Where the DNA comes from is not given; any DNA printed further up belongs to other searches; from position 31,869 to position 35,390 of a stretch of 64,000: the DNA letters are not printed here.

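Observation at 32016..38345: Giant (2109 aa) PilY1-like adhesin with an about 800-aa cysteine-dense insertion between the vWA domain and the beta-propeller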

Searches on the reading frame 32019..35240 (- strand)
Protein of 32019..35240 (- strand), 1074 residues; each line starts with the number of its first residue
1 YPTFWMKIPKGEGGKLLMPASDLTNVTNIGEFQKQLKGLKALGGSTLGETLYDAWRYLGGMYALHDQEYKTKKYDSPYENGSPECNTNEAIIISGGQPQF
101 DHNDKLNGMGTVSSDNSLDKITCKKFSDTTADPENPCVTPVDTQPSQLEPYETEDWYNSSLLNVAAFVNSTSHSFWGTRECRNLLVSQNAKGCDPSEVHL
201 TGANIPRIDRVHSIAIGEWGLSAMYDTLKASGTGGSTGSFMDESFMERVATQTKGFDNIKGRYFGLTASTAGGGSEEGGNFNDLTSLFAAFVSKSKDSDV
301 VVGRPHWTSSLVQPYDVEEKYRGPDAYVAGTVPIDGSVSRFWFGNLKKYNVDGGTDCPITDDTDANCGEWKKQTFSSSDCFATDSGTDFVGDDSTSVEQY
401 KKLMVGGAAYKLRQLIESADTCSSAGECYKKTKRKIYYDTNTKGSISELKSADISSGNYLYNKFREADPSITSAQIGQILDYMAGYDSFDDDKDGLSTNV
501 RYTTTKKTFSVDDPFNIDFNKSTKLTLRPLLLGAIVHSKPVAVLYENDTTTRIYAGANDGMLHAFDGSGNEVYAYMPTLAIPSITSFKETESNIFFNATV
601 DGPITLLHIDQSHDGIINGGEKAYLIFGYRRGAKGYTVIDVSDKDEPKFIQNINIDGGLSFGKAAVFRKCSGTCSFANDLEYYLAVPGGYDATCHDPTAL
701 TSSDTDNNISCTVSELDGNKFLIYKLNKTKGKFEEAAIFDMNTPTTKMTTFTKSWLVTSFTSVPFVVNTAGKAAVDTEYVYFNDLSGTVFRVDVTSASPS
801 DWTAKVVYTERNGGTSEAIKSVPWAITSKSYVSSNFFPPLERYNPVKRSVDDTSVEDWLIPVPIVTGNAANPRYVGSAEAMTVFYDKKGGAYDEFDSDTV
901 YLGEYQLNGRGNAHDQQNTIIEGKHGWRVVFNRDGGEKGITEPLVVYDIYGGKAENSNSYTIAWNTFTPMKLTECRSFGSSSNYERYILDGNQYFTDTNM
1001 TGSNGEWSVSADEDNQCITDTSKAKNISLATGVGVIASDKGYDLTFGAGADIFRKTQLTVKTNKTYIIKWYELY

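Call 77: predict_structure(alignment_id=A6)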
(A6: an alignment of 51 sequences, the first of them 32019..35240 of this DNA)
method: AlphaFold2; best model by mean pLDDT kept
length: 1074 residues; sequences in the alignment: 51
mean_pLDDT: 84.4   pTM: 0.81
mean pLDDT of the five models: 84.4, 82.7, 82.5, 81.0, 80.9
residues with pLDDT >= 90: 551; 70-90: 360; 50-70: 116; < 50: 47
segments of 3 or more residues with pLDDT < 50: 1-4, 219-221, 227-241, 268-277, 1063-1074
pLDDT, mean of each block of 10 residues (from residue 1): 54 84 69 79 79 94 94 87 77 79 90 61 89 92 73 79 94 89 91 83 82 69 50 42 73 80 62 46 60 59 89 93 94 90 95 86 90 90 89 89 94 93 92 96 95 92 95 96 94 88 84 72 85 94 95 97 97 97 91 80 95 91 96 96 97 95 94 85 96 86 78 90 97 97 94 94 93 90 95 94 92 83 87 93 78 69 93 85 87 60 75 78 88 88 90 68 91 66 92 90 88 77 67 93 92 88 45 39
secondary structure, 60 per line:
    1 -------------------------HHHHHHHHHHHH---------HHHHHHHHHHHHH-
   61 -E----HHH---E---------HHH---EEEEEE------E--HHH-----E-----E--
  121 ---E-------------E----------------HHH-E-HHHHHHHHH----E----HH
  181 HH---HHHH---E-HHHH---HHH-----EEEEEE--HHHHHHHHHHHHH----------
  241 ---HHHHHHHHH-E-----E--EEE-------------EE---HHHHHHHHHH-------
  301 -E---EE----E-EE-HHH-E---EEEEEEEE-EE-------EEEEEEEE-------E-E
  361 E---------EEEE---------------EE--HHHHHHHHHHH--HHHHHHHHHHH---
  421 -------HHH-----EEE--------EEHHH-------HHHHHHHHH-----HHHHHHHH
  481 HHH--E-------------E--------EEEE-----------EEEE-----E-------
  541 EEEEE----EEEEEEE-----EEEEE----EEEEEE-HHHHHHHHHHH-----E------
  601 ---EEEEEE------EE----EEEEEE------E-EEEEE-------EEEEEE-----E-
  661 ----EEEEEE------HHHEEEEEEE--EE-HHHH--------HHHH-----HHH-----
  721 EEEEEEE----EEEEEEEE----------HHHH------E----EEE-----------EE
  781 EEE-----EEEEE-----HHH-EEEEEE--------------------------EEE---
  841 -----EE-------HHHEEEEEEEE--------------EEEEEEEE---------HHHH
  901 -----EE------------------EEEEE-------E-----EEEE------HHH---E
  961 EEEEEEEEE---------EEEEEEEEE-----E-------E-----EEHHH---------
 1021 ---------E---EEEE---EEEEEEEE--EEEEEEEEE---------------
elements in order (helices of 4 or more, strands of 3 or more residues): H26-37 H47-59 E89-94 H161-169 H179-182 H186-189 H195-198 E210-215 H218-230 H244-252 E263-265 H284-293 E325-332 E343-350 E371-374 H394-404 H407-417 E436-438 H459-467 H473-483 E509-512 E524-527 E541-545 E550-556 E562-566 E571-576 H578-588 E604-609 E622-627 E636-640 E648-653 E665-670 E680-686 H692-695 H704-707 E721-727 E732-739 H750-753 E765-767 E779-783 E789-793 E803-808 E835-837 E858-865 E880-887 H897-900 E926-930 E944-947 E960-969 E979-987 E1034-1037 E1041-1048 E1051-1059
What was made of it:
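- On PilY1/PilC family (PF05567, T4P tip protein): The AF2 model has pLDDT 84.4 (call 77).
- The secondary-structure order alpha-alpha-beta-alpha-beta-alpha-beta-alpha fits the second half of a vWA fold (call 77).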

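Call 79: fold_search(model_id=the predicted structure, library=pdb)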
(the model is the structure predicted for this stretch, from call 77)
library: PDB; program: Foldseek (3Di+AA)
matches with E <= 10: 893; with E <= 0.001: 167
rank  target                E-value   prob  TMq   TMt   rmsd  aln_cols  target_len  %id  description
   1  3hx6_A                1.5e-14  1.00  0.28  0.55   8.1       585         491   16  Crystal structure of Pseudomonas aeruginosa PilY1 C-terminal domain (released 2010-01-26)
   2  6tjh_A                2.4e-07  1.00  0.16  0.33  12.4       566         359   10  Crystal structure of the computationally designed Cake9 protein (released 2020-05-06)
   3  6tji_A                3.9e-07  1.00  0.17  0.39  12.2       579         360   10  Crystal structure of the computationally designed Cake10 protein (released 2020-05-06)
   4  4yhc_A                1.7e-06  1.00  0.16  0.31  15.4       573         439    9  Crystal structure of the WD40 domain of SCAP from fission yeast (released 2015-04-01)
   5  9kzc_B                2.8e-06  1.00  0.21  0.56   8.6       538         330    7  Cryo-EM structure of the LGI1 LRR-LGI1 EPTP-ADAM22 ECD complex (released 2025-06-25)
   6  5y2z_B                3.3e-06  1.00  0.22  0.59   7.7       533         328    8  Crystal structure of human LGI1 EPTP-ADAM22 complex (released 2018-05-02)
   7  6tjg                  3.7e-06  1.00  0.17  0.43  11.3       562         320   11  Crystal structure of the computationally designed Cake8 protein (released 2020-05-06)
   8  6zqa_UR               6.3e-06  1.00  0.19  0.38  12.5       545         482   10  Cryo-EM structure of the 90S pre-ribosome from Saccharomyces cerevisiae, state A (Poly-Ala) (released 2020-09-23)
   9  6jp6_A                6.6e-06  1.00  0.19  0.20  11.9       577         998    8  The X-ray structure of yeast tRNA methyltransferase complex of Trm7 and Trm734 essential for 2'-O-methylation at the f (released 2019-10-02)
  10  8gy2_A                7.0e-06  1.00  0.18  0.25  15.4       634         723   11  Cryo-EM Structure of Membrane-Bound Alcohol Dehydrogenase from Gluconobacter oxydans (released 2023-08-02)
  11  7d4i_B8               7.3e-06  1.00  0.16  0.33  14.0       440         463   10  Cryo-EM structure of 90S small ribosomal precursors complex with the DEAH-box RNA helicase Dhr1 (State F) (released 2021-10-06)
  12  6ww7_A                9.1e-06  0.91  0.16  0.18  26.1       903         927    8  Structure of the human ER membrane protein complex in a lipid nanodisc (released 2020-05-27)
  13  4qt8_B                1.1e-05  1.00  0.20  0.29  15.3       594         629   10  Crystal Structure of RON Sema-PSI-IPT1 extracellular domains in complex with MSP beta-chain (released 2014-09-17)
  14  4qt8_A                1.1e-05  1.00  0.19  0.29  15.4       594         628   10  Crystal Structure of RON Sema-PSI-IPT1 extracellular domains in complex with MSP beta-chain (released 2014-09-17)
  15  6wvz_M                1.1e-05  1.00  0.18  0.32  14.8       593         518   11  Crystal structure of anti-MET Fab arm of amivantamab in complex with human MET (released 2021-04-28)
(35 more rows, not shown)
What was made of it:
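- On PilY1/PilC family (PF05567, T4P tip protein): The Foldseek top hit is 3hx6, E 1.5e-14, prob 1.00, TMt 0.55 over 585 columns (call 79).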
